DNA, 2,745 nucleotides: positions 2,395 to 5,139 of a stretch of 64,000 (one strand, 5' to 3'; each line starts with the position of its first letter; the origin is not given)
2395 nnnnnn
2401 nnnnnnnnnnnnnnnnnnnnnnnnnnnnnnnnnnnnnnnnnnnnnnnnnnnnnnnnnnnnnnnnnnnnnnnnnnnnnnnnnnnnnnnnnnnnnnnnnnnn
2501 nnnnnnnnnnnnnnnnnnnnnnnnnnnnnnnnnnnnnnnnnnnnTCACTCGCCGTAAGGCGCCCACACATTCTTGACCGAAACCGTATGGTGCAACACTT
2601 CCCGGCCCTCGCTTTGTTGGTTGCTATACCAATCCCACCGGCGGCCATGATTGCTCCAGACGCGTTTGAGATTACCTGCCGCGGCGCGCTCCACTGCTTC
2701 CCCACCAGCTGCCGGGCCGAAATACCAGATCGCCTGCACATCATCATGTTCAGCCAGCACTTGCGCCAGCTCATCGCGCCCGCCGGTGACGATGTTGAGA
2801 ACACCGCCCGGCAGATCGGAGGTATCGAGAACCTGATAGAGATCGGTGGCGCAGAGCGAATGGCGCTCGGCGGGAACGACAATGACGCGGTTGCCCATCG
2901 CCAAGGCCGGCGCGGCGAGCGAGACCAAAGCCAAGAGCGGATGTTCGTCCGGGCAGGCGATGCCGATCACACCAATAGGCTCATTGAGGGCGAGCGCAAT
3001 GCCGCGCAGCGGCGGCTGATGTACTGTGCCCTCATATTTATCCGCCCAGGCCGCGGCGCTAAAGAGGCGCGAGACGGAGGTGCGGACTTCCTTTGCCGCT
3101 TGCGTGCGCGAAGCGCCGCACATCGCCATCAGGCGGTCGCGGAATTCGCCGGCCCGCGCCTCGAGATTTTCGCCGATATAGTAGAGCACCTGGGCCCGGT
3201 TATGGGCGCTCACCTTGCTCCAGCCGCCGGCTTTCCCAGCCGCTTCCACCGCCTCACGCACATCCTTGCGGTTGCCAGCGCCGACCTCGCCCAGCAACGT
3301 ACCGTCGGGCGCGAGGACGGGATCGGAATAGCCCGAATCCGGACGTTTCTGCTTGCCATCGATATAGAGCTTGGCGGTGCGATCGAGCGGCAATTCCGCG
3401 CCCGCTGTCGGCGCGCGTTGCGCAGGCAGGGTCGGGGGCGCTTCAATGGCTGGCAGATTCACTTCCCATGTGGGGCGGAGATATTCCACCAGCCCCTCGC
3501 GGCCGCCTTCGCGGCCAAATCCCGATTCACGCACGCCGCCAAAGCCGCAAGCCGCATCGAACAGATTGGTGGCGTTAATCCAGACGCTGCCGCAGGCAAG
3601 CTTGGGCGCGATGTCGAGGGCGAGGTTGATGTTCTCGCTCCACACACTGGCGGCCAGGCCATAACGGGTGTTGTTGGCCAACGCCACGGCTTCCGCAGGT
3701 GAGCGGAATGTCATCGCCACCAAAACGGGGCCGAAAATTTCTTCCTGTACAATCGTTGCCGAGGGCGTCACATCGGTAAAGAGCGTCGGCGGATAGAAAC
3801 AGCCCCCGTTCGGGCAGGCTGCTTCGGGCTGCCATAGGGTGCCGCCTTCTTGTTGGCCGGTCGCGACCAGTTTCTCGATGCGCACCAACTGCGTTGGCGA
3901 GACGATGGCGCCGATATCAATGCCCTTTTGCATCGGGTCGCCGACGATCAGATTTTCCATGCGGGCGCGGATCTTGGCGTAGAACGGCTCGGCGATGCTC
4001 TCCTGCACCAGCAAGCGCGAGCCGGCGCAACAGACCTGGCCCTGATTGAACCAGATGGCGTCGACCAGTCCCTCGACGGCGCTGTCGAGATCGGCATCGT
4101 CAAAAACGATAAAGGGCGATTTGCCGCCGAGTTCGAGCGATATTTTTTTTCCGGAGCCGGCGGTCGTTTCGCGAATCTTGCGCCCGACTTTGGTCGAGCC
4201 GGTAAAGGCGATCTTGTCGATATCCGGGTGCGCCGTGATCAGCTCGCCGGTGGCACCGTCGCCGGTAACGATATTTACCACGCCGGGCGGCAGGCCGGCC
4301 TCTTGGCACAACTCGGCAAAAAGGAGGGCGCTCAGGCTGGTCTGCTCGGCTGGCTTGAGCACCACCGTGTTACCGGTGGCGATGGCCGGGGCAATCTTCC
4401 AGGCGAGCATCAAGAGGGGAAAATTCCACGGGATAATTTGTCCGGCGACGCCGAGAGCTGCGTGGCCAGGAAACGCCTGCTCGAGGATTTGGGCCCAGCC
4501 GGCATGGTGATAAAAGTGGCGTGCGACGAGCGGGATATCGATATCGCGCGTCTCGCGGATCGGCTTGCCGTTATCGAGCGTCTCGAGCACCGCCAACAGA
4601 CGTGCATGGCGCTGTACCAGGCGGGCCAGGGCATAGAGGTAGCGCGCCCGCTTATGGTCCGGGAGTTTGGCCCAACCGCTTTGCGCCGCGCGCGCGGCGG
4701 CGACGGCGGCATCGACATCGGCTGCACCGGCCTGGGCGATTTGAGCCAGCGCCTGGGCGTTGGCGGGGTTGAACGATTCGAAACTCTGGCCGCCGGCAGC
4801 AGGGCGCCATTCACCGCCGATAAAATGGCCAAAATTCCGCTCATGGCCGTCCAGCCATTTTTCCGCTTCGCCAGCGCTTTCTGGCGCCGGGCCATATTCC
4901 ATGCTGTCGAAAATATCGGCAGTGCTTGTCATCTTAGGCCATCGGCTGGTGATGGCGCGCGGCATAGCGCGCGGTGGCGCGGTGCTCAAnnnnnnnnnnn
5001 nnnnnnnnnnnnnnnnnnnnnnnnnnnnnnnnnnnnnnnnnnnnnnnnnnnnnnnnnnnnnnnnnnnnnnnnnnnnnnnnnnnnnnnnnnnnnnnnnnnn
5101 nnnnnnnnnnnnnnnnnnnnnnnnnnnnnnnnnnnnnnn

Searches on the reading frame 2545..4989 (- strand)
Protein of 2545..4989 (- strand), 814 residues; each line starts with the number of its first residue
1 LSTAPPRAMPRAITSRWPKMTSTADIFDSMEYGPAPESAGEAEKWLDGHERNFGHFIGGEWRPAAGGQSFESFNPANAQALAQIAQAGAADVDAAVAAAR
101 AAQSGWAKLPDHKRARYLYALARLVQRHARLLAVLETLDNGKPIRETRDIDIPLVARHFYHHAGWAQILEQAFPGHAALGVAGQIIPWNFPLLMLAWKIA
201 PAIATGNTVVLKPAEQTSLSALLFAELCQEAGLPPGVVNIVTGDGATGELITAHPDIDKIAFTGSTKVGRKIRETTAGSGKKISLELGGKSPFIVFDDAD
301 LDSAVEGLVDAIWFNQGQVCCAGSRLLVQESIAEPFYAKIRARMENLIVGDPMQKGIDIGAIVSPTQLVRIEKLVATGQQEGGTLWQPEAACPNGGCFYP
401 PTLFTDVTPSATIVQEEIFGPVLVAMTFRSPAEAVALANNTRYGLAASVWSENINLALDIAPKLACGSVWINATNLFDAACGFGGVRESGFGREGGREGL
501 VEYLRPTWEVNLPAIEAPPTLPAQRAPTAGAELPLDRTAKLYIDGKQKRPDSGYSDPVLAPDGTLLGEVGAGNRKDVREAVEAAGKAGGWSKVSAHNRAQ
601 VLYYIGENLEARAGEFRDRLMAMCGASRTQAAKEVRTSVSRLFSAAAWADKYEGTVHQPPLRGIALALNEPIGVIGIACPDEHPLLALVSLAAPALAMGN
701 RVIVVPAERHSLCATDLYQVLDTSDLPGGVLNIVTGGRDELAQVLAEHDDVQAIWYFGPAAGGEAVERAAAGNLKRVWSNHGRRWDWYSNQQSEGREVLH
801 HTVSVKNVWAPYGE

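Call 8: search_protein_families(library=pfam, proteins=[window:2545-4989:-])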
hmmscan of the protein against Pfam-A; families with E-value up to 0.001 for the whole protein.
window:2545-4989:- (814 aa): 2 families
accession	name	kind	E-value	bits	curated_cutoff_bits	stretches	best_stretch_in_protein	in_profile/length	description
PF00171.27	Aldedh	-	1.4e-202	673.8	23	2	61-506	1-458/461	Aldehyde dehydrogenase family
PF07368.16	DUF1487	-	1.1e-07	32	23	0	293-347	8-60/215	Protein of unknown function (DUF1487)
